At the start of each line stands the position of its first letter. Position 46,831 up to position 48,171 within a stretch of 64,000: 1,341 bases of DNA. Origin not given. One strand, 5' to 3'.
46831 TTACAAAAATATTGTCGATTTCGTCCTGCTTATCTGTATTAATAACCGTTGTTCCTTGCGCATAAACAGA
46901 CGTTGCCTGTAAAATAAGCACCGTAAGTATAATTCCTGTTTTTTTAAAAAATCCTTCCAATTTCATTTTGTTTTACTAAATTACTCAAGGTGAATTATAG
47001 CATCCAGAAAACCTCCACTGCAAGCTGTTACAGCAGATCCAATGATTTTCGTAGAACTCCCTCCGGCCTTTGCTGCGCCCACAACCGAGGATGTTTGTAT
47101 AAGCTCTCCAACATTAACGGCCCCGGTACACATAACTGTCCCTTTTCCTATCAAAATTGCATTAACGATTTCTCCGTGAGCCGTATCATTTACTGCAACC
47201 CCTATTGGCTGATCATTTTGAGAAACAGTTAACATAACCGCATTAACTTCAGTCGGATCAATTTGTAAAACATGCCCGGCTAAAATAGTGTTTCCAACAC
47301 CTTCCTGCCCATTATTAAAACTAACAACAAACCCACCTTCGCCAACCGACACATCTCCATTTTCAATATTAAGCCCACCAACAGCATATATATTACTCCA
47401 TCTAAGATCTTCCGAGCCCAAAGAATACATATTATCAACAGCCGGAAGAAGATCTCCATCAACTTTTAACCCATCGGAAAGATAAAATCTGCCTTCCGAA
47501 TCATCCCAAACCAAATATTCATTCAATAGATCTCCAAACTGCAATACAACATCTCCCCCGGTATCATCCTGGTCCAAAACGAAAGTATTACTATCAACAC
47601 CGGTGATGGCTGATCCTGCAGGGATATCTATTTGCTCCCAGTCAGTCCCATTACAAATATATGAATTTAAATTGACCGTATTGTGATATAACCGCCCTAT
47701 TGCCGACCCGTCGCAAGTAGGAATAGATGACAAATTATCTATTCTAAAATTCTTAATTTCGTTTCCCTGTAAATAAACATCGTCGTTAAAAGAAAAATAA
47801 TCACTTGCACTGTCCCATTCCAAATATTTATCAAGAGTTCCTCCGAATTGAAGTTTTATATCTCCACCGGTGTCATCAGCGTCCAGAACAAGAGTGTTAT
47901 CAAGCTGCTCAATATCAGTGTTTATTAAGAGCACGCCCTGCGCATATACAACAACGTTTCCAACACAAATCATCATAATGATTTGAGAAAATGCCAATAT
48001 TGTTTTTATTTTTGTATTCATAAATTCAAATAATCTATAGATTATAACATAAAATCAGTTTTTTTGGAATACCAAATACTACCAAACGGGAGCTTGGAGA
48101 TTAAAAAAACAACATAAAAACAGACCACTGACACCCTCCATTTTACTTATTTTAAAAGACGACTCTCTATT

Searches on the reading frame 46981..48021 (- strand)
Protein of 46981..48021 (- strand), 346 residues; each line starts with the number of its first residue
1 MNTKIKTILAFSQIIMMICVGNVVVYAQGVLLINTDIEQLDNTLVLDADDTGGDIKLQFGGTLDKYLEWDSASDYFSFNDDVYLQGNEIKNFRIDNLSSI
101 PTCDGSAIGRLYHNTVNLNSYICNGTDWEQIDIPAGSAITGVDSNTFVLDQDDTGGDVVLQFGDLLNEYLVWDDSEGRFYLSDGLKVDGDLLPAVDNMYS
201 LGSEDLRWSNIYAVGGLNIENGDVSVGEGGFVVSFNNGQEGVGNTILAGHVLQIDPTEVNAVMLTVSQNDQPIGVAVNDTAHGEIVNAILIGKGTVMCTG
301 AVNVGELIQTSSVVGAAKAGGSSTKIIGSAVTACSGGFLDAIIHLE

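Call 84: search_protein_families(library=pfam, proteins=[window:46981-48021:-], max_evalue=0.1)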
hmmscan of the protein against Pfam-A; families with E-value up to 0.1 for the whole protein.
window:46981-48021:- (346 aa): 1 family
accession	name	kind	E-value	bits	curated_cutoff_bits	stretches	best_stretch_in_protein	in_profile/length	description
PF12219.14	End_tail_spike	-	0.031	14.8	25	1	182-214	122-154/160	Catalytic domain of bacteriophage endosialidase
